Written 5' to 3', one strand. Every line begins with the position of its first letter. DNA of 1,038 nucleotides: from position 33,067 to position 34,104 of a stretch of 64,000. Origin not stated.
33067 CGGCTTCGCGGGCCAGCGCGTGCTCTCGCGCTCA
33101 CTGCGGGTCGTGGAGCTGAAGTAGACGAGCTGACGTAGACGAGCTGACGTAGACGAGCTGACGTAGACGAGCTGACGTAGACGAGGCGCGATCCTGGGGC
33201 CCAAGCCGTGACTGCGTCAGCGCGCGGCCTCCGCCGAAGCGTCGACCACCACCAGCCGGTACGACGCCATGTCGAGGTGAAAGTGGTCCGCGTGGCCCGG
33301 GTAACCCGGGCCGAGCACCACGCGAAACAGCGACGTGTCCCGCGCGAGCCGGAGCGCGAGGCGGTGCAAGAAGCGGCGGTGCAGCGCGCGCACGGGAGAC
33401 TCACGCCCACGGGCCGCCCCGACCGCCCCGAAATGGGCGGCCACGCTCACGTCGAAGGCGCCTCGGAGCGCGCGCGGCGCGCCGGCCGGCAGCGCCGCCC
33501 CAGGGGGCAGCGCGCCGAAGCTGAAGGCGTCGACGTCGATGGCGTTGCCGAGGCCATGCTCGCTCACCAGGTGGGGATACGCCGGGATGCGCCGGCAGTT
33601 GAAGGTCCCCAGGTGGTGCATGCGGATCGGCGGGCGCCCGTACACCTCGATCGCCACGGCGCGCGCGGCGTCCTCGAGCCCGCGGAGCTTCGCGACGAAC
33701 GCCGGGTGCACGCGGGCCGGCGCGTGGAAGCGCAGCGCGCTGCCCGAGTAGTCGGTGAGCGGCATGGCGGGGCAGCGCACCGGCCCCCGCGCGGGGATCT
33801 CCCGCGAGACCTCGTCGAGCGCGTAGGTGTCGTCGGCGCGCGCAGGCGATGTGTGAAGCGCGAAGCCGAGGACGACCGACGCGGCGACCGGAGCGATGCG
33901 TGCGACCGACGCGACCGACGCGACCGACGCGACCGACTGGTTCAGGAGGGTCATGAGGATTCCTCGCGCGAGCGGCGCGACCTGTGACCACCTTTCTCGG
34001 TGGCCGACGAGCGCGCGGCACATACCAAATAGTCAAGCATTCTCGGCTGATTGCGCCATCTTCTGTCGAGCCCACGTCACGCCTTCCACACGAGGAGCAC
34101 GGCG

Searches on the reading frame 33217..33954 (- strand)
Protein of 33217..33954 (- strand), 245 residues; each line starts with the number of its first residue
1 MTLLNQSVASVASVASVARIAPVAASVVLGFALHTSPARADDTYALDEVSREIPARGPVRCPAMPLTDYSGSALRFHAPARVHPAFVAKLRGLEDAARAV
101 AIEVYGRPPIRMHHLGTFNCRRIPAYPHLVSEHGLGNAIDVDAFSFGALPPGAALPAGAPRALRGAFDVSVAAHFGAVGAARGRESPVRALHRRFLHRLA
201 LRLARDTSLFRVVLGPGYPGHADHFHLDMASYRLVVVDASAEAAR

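Call 54: find_homologous_proteins(query=window:33217-33954:-, max_evalue=1e-20)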
Query window:33217-33954:- (245 aa): 146 proteins with E <= 1e-20 among 8000 candidates; the best 120 are listed.
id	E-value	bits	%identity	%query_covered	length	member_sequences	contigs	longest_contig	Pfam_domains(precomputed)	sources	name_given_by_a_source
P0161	8.4e-121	420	84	100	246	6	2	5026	PF06904.18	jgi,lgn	-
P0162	8.3e-82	292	62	92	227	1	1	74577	PF06904.18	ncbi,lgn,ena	-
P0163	2.1e-76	275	64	85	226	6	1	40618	PF06904.18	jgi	-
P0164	3.4e-76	274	60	94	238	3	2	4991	PF06904.18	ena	-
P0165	2.1e-72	262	62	85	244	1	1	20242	PF06904.18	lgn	-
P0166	3.8e-71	258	63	86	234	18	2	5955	PF06904.18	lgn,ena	-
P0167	6.2e-71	257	60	91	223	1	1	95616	PF06904.18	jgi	-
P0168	2.1e-69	252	62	82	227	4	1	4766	PF06904.18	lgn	-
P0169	6.0e-66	241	58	85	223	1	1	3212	PF06904.18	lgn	-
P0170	9.7e-63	230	56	82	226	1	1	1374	PF06904.18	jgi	jgi:hypothetical protein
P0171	6.6e-60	221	55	80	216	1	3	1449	PF06904.18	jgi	jgi:hypothetical protein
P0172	1.7e-59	219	52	87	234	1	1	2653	PF06904.18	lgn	-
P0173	8.4e-58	214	53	79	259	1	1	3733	PF06904.18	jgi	jgi:hypothetical protein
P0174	8.8e-58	214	47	93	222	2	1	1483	PF06904.18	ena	-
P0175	3.9e-57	212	48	90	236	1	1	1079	PF06904.18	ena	-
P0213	6.9e-51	191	52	84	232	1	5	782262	PF06904.18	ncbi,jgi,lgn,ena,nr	ncbi:MAG: extensin family protein [Myxococcales bacterium]|jgi:hypothetical protein|nr:extensin fami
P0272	1.4e-43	167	43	89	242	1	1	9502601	PF06904.18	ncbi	ncbi:MAG: extensin family protein [Myxococcales bacterium]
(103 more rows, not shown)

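Call 65: find_encoding_contigs(protein=P0162, flank=10000, max_places=1)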
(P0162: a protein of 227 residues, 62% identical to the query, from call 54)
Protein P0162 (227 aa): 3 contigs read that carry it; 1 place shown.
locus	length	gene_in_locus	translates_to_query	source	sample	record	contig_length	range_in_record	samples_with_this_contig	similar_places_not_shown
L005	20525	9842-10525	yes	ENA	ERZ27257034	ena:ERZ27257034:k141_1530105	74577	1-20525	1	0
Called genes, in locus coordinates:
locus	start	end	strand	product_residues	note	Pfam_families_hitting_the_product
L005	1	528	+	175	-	?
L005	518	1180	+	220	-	-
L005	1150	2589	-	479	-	-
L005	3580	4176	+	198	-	PF05685:Uma2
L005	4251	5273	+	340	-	PF13964:Beta-prop_Calicin, PF24981:Beta-prop_ATRN-LZTR1 (weak), PF24681:Kelch_KLHDC2_KLHL20_DRC7, PF01344:Kelch_1 (weak), PF07646:Kelch_2 (weak), PF13415:Beta-prop_FBX42, PF25210:Kelch_FKB95, PF01344:Kelch_1, +1 more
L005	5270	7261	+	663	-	-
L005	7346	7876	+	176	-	-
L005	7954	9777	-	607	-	PF08439:Peptidase_M3_N (weak), PF01432:Peptidase_M3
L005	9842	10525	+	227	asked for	PF06904:Extensin-like_C (weak)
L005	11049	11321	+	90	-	-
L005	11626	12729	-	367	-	-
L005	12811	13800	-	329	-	-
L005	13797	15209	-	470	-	PF01225:Mur_ligase, PF08245:Mur_ligase_M, PF02875:Mur_ligase_C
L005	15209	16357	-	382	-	PF03033:Glyco_transf_28, PF04101:Glyco_tran_28_C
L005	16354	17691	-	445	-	PF01098:FTSW_RODA_SPOVE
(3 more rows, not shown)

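Call 66: find_encoding_contigs(protein=P0213, flank=10000, max_places=1)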
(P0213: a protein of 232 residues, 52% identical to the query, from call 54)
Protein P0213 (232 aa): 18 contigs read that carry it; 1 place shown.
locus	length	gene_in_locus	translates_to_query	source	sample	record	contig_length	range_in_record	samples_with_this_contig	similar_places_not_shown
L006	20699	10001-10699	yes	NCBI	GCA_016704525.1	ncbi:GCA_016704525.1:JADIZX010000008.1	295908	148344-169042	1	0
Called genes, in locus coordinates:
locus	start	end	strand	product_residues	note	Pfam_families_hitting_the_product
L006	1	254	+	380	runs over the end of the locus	PF00583:Acetyltransf_1 (faint)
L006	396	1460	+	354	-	PF01979:Amidohydro_1, PF12890:DHOase (faint)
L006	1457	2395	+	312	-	PF02729:OTCace_N, PF00185:OTCace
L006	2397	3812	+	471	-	PF00215:OMPdecase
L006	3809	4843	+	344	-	PF01180:DHO_dh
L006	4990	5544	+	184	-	PF16036:Chalcone_3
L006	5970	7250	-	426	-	PF25390:WD40_RLD, PF13540:RCC1_2 (weak), PF13540:RCC1_2 (weak), PF13540:RCC1_2, PF00415:RCC1, PF13540:RCC1_2, PF25390:WD40_RLD, PF13540:RCC1_2, +5 more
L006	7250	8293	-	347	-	-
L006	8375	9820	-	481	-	PF00069:Pkinase, PF07714:PK_Tyr_Ser-Thr, PF01636:APH (faint), PF03109:ABC1 (weak)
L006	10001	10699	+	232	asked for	PF06904:Extensin-like_C (weak)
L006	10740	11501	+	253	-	PF02230:Abhydrolase_2, PF03959:FSH1 (weak), PF12146:Hydrolase_4 (faint)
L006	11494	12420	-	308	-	PF16697:Yop-YscD_cpl, PF00498:FHA, PF00990:GGDEF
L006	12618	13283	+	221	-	PF00719:Pyrophosphatase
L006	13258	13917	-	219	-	-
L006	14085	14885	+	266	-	PF04386:SspB (faint), PF07382:HC2, PF02095:Extensin_1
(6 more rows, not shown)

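Call 67: find_encoding_contigs(protein=P0272, flank=10000, max_places=1)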
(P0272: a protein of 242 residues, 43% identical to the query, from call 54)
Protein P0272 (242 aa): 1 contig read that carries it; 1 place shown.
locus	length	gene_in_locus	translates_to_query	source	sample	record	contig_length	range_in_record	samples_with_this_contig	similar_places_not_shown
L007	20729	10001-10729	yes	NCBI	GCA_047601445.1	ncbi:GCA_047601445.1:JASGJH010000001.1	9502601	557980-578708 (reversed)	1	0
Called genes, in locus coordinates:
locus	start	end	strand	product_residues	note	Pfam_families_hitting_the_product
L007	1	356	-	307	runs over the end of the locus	-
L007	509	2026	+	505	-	PF04107:GCS2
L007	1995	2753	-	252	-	-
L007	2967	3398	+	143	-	PF00472:RF-1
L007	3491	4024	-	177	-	-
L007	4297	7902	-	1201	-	PF02463:SMC_N, PF13175:AAA_15, PF13304:AAA_21 (weak), PF13476:AAA_23, PF06470:SMC_hinge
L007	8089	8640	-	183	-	-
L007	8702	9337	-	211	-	PF00440:TetR_N, PF13305:TetR_C_33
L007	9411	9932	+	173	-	PF25087:GMPPB_C (faint), PF25084:LbH_EIF2B (weak), PF00132:Hexapep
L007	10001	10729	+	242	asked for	PF06904:Extensin-like_C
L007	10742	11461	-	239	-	-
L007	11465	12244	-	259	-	PF03682:UPF0158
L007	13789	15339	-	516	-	-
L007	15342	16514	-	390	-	PF00515:TPR_1 (faint), PF14559:TPR_19 (faint), PF13176:TPR_7 (faint)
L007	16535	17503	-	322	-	PF01073:3Beta_HSD, PF01370:Epimerase, PF02719:Polysacc_synt_2, PF04321:RmlD_sub_bind, PF05368:NmrA, PF07993:NAD_binding_4, PF13460:NAD_binding_10, PF16363:GDP_Man_Dehyd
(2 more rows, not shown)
